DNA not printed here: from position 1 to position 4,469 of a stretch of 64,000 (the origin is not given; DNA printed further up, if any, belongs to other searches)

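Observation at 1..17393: Compact trans-AT polyketide synthase locus with dedicated starter-loading genes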

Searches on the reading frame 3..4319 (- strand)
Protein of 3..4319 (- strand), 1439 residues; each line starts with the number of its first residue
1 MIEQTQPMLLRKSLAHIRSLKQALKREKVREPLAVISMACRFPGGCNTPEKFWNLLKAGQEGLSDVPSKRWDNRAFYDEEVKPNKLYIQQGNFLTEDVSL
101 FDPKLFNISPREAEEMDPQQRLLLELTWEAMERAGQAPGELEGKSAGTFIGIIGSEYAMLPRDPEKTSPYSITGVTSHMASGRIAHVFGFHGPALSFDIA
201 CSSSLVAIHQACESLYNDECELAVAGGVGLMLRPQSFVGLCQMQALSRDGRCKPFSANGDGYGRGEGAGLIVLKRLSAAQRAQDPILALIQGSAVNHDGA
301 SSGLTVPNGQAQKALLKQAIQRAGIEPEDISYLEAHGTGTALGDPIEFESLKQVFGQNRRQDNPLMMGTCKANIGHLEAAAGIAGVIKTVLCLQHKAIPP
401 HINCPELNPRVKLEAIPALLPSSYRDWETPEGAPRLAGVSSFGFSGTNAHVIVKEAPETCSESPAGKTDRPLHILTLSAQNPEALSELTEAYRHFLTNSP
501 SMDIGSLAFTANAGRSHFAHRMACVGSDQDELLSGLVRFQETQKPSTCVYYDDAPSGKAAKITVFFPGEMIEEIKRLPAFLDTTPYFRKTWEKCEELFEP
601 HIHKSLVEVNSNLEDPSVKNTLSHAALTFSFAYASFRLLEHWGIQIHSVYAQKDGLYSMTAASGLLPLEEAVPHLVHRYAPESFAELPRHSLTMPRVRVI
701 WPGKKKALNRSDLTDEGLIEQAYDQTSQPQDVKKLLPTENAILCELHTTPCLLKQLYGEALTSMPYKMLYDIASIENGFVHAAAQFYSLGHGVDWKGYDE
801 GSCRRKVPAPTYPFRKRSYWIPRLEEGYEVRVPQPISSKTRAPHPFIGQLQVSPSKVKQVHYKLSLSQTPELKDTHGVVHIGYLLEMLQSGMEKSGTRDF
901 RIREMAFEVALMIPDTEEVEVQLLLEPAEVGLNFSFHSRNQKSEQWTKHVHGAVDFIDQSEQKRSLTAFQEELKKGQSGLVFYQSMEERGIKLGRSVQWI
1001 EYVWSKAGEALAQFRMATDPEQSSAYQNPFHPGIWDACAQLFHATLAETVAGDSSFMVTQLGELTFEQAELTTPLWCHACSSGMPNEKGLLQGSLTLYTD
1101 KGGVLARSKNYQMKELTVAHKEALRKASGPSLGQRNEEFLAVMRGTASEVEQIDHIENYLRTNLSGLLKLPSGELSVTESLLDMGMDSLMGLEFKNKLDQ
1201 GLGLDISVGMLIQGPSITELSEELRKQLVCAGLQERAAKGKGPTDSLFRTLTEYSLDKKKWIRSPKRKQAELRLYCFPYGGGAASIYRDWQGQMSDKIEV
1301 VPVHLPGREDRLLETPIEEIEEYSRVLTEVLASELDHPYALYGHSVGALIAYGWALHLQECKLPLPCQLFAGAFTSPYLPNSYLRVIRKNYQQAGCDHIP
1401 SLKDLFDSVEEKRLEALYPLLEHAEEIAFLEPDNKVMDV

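Call 5: search_protein_families(library=pfam, proteins=[window:3-4319:-], max_evalue=0.01)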
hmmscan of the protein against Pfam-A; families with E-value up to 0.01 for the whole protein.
window:3-4319:- (1439 aa): 12 families
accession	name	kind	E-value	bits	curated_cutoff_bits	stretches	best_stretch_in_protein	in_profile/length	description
PF00109.32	ketoacyl-synt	-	2.6e-84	283.2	20.8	1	31-279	2-252/252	Beta-ketoacyl synthase, N-terminal domain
PF02801.28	Ketoacyl-synt_C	-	1.7e-44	151.1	20.8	1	287-404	1-118/119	Beta-ketoacyl synthase, C-terminal domain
PF14765.12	PS-DH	-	1.9e-20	73.5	23.7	1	964-1122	4-165/166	Polyketide synthase dehydratase N-terminal domain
PF22621.2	CurL-like_PKS_C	-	2.9e-20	72.4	27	1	473-534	1-62/64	CurL-like, PKS C-terminal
PF00975.26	Thioesterase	-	2.6e-19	70.8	26.4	1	1273-1386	2-113/226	Thioesterase domain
PF16197.11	KAsynt_C_assoc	-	5.3e-12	46.6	33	1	426-521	21-107/111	Ketoacyl-synthetase C-terminal extension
PF00550.31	PP-binding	-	1.1e-11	45.2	20.8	1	1159-1223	2-66/67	Phosphopantetheine attachment site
PF22336.2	RhiE-like_linker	-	4.9e-09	36.5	27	1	477-539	2-63/67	RhiE-like, KS-MAT linker domain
PF23297.2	ACP_SdgA_C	-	6.8e-07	29.7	27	1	1151-1228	6-83/95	Highly reducing polyketide synthase sdgA, C-terminal ACP domain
PF21089.3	PKS_DH_N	-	0.00034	20.9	27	1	883-939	45-103/103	Polyketide synthase dehydratase domain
PF12697.13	Abhydrolase_6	-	0.00085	20.5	26.3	1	1285-1395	12-112/217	Alpha/beta hydrolase family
PF00108.29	Thiolase_N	-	0.0011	18.9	26.4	1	192-231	76-115/260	Thiolase, N-terminal domain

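Call 10: find_related_loci(query=window:3-4319:-, collection=genome_contigs, flank=10000)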
Query window:3-4319:- (1439 aa) in genome_contigs; peptide patterns used: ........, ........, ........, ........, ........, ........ (x = any residue, [..] = any of these).
22 stretches matched a pattern, but none encodes a relative of the query by tblastn (E <= 1e-3).

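Call 11: find_homologous_proteins(query=window:3-4319:-)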
Query window:3-4319:- (1439 aa): 8000 proteins with E <= 0.001 among 8000 candidates; the best 120 are listed.
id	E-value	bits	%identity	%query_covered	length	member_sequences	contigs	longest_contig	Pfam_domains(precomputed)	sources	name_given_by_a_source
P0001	0.0e+0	3328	100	100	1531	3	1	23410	PF22336.3,PF00109.33,PF22621.3,PF00550.32,PF12697.14,PF14765.13,PF00975.27,PF02801.29,PF23297.2,PF16197.12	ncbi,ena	-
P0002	0.0e+0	1786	55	99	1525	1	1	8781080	PF22336.3,PF00109.33,PF22621.3,PF00550.32,PF12697.14,PF14765.13,PF00975.27,PF02801.29,PF23297.2,PF16197.12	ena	-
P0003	0.0e+0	1463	46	98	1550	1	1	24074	PF22336.3,PF00109.33,PF22621.3,PF00550.32,PF14765.13,PF00975.27,PF02801.29,PF23297.2,PF16197.12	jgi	-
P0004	0.0e+0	1459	47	98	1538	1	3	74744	PF22336.3,PF00109.33,PF22621.3,PF00550.32,PF12697.14,PF14765.13,PF00975.27,PF02801.29,PF23297.2,PF16197.12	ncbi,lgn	-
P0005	0.0e+0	1393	45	98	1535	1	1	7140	PF22336.3,PF00109.33,PF22621.3,PF00550.32,PF12697.14,PF14765.13,PF00975.27,PF02801.29,PF23297.2,PF16197.12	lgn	-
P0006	0.0e+0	1383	45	98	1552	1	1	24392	PF22336.3,PF00109.33,PF22621.3,PF00550.32,PF14765.13,PF00975.27,PF02801.29,PF23297.2,PF16197.12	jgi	-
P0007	0.0e+0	1374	44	98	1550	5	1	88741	PF22336.3,PF00109.33,PF22621.3,PF00550.32,PF14765.13,PF00975.27,PF02801.29,PF23297.2,PF16197.12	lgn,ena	-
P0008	0.0e+0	1237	39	97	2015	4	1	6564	PF22336.3,PF00109.33,PF22621.3,PF00550.32,PF12697.14,PF14765.13,PF00975.27,PF02801.29,PF16197.12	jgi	-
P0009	0.0e+0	1172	44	45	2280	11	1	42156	PF08659.17,PF22336.3,PF00109.33,PF21394.4,PF22621.3,PF00550.32,PF13561.13,PF00108.30,PF16197.12,PF22953.4,PF00698.27,PF00106.32,PF02801.29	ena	-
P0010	0.0e+0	1171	43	46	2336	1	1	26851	PF22336.3,PF00109.33,PF21089.4,PF22621.3,PF00550.32,PF14765.13,PF00108.30,PF02801.29,PF16197.12,PF00698.27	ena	-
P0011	0.0e+0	1162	43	45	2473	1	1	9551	PF22336.3,PF00109.33,PF22621.3,PF00550.32,PF00108.30,PF00975.27,PF02801.29,PF23297.2,PF16197.12,PF00698.27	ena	-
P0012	0.0e+0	1162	-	-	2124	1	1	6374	PF08659.17,PF22336.3,PF00109.33,PF22621.3,PF00550.32,PF00108.30,PF02801.29,PF23297.2,PF16197.12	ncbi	ncbi:MAG: KR domain-containing protein, partial [Legionella sp.]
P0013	0.0e+0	1152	45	45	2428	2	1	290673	PF08659.17,PF22336.3,PF00109.33,PF22621.3,PF00550.32,PF13561.13,PF00108.30,PF23297.2,PF16197.12,PF22953.4,PF00698.27,PF00106.32,PF02801.29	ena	-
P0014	0.0e+0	1133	42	46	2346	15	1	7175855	PF08659.17,PF22336.3,PF00109.33,PF22621.3,PF00550.32,PF00108.30,PF00106.32,PF02801.29,PF16197.12,PF22953.4,PF00698.27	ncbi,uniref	ncbi:SDR family NAD(P)-dependent oxidoreductase [Nostoc sp. C110]|uniref:SDR family NAD(P)-dependent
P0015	0.0e+0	1130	42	46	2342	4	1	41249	PF08659.17,PF22336.3,PF00109.33,PF22621.3,PF00550.32,PF00108.30,PF00106.32,PF02801.29,PF16197.12,PF22953.4,PF00698.27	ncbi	ncbi:MAG: SDR family NAD(P)-dependent oxidoreductase [Nostoc sp. EkiNYC01]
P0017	0.0e+0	1127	48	47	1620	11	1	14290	PF22336.3,PF00109.33,PF22621.3,PF00550.32,PF14765.13,PF00108.30,PF00975.27,PF02801.29,PF23297.2,PF16197.12,PF00698.27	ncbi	-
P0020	0.0e+0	1117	40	97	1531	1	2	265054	PF22336.3,PF00109.33,PF21089.4,PF22621.3,PF00550.32,PF14765.13,PF00975.27,PF02801.29,PF23297.2,PF16197.12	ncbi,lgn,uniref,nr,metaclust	ncbi:hypothetical protein IEE_05223 [Bacillus cereus BAG5X1-1]|uniref:Uncharacterized protein n=1 Ta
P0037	0.0e+0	1087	39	99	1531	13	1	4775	PF22336.3,PF00109.33,PF22621.3,PF00550.32,PF14765.13,PF00975.27,PF02801.29,PF23297.2,PF12146.16,PF16197.12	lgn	-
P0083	0.0e+0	1021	38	98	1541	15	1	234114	PF22336.3,PF00109.33,PF22621.3,PF00550.32,PF14765.13,PF00975.27,PF02801.29,PF16197.12,PF00698.27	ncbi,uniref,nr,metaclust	ncbi:type I polyketide synthase [Streptomyces prunicolor]|uniref:type I polyketide synthase n=1 Tax=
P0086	0.0e+0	1016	39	98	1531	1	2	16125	PF22336.3,PF00109.33,PF21089.4,PF22621.3,PF00550.32,PF14765.13,PF00975.27,PF02801.29,PF16197.12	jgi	-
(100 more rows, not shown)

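Call 12: find_encoding_contigs(protein=P0001, flank=10000, max_places=4)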
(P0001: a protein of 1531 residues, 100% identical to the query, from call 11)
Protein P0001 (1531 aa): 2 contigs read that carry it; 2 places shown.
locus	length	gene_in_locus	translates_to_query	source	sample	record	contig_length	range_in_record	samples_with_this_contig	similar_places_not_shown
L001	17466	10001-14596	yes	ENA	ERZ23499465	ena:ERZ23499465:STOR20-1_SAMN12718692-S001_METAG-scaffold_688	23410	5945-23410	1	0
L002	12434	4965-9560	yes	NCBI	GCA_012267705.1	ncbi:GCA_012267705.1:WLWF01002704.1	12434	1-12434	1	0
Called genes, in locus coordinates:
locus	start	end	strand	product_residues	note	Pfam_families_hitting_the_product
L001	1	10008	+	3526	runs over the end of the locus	PF00109:ketoacyl-synt, PF02801:Ketoacyl-synt_C, PF16197:KAsynt_C_assoc, PF22336:RhiE-like_linker, PF22621:CurL-like_PKS_C, PF21089:PKS_DH_N, PF14765:PS-DH, PF00106:adh_short, +19 more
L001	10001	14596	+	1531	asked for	PF00109:ketoacyl-synt, PF02801:Ketoacyl-synt_C, PF16197:KAsynt_C_assoc, PF22336:RhiE-like_linker, PF22621:CurL-like_PKS_C, PF14765:PS-DH, PF00550:PP-binding, PF00975:Thioesterase, +2 more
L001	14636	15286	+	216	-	PF13577:SnoaL_4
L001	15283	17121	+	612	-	PF27448:Rph_4th, PF00391:PEP-utilizers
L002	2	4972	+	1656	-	?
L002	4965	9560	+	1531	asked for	PF00109:ketoacyl-synt, PF02801:Ketoacyl-synt_C, PF16197:KAsynt_C_assoc, PF22336:RhiE-like_linker, PF22621:CurL-like_PKS_C, PF14765:PS-DH, PF00550:PP-binding, PF00975:Thioesterase, +2 more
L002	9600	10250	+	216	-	PF13577:SnoaL_4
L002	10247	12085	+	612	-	PF27448:Rph_4th, PF00391:PEP-utilizers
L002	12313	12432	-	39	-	?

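Call 13: find_encoding_contigs(protein=P0002, flank=10000, max_places=3)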
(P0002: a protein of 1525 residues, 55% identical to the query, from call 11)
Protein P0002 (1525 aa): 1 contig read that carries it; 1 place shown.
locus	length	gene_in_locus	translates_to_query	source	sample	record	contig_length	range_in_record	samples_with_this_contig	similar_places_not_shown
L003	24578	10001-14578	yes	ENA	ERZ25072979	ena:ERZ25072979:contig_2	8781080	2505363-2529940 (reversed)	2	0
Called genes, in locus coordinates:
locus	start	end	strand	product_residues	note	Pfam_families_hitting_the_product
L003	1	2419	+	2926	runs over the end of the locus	PF21089:PKS_DH_N, PF14765:PS-DH, PF00550:PP-binding, PF00106:adh_short, PF08659:KR, PF00109:ketoacyl-synt, PF02801:Ketoacyl-synt_C, PF16197:KAsynt_C_assoc, +11 more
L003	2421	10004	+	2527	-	PF21089:PKS_DH_N, PF00550:PP-binding, PF00106:adh_short, PF08659:KR, PF13561:adh_short_C2, PF00109:ketoacyl-synt, PF02801:Ketoacyl-synt_C, PF16197:KAsynt_C_assoc, +11 more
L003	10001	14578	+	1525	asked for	PF00109:ketoacyl-synt, PF02801:Ketoacyl-synt_C, PF16197:KAsynt_C_assoc, PF22621:CurL-like_PKS_C, PF22336:RhiE-like_linker (weak), PF14765:PS-DH, PF00550:PP-binding, PF00975:Thioesterase, +2 more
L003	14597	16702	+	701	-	PF05175:MTS (weak), PF06325:PrmA (weak), PF13649:Methyltransf_25, PF13847:Methyltransf_31 (weak), PF22528:PRMT_C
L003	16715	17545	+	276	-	-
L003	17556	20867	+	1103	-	PF03781:FGE-sulfatase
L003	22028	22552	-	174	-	PF10543:ORF6N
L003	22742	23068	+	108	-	-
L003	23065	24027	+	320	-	PF00589:Phage_integrase, PF13676:TIR_2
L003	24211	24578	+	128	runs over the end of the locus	PF00239:Resolvase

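Call 19: search_protein_families(library=pfam, proteins=[L001:14636-15286:+, L001:15283-17121:+], max_evalue=0.001)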
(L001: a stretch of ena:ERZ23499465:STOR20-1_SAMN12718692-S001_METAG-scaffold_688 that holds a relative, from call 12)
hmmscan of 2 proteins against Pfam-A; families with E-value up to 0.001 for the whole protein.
L001:14636-15286:+ (216 aa): 1 family
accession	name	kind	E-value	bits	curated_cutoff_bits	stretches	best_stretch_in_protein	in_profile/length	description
PF13577.12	SnoaL_4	-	6.1e-18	65.5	24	1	21-133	5-125/126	SnoaL-like domain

L001:15283-17121:+ (612 aa): 1 family
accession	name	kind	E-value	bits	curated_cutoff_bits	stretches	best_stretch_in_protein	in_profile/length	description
PF00391.29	PEP-utilizers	-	3.2e-21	75.1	23.1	1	502-572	2-72/72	PEP-utilising enzyme, mobile domain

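Call 20: find_encoding_contigs(protein=P0004, flank=10000, max_places=2)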
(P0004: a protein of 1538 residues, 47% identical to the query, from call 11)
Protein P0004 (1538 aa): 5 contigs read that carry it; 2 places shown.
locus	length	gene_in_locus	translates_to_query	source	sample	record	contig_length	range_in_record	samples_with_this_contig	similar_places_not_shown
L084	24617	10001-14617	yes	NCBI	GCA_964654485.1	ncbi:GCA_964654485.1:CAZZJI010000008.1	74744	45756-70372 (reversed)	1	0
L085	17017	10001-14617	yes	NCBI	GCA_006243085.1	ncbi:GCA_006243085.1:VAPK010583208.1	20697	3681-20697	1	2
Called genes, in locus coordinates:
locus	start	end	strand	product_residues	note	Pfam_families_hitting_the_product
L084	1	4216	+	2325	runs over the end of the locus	PF00378:ECH_1, PF16113:ECH_2, PF00550:PP-binding, PF00550:PP-binding, PF00109:ketoacyl-synt, PF02801:Ketoacyl-synt_C, PF16197:KAsynt_C_assoc, PF22336:RhiE-like_linker, +10 more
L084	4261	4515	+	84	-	-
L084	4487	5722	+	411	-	PF00109:ketoacyl-synt, PF02801:Ketoacyl-synt_C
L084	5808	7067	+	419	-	PF01154:HMG_CoA_synt_N, PF00195:Chal_sti_synt_N (weak), PF08540:HMG_CoA_synt_C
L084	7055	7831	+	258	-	PF00378:ECH_1, PF16113:ECH_2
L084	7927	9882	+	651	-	PF00698:Acyl_transf_1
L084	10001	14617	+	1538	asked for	PF00109:ketoacyl-synt, PF02801:Ketoacyl-synt_C, PF16197:KAsynt_C_assoc, PF22336:RhiE-like_linker, PF22621:CurL-like_PKS_C, PF14765:PS-DH, PF00550:PP-binding, PF00975:Thioesterase, +2 more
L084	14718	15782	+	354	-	PF08100:Dimerisation, PF00891:Methyltransf_2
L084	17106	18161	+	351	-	PF07731:Cu-oxidase_2 (weak), PF07732:Cu-oxidase_3, PF00394:Cu-oxidase, PF07731:Cu-oxidase_2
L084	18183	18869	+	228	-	PF00034:Cytochrom_C (faint), PF13442:Cytochrome_CBB3 (faint), PF02433:FixO (faint)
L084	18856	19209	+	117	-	PF00034:Cytochrom_C (weak), PF13442:Cytochrome_CBB3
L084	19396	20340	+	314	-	PF07731:Cu-oxidase_2 (weak), PF07732:Cu-oxidase_3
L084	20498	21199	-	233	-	PF00873:ACR_tran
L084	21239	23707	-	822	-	PF00873:ACR_tran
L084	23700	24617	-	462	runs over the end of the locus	PF25919:BSH_CusB, PF25973:BSH_CzcB, PF25869:3HB_CusB (faint), PF25944:Beta-barrel_RND (weak), PF25954:Beta-barrel_RND_2, PF25967:RND-MFP_C, PF25975:CzcB_C, PF25989:YknX_C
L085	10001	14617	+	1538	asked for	PF00109:ketoacyl-synt, PF02801:Ketoacyl-synt_C, PF16197:KAsynt_C_assoc, PF22336:RhiE-like_linker, PF22621:CurL-like_PKS_C, PF14765:PS-DH, PF00550:PP-binding, PF00975:Thioesterase, +2 more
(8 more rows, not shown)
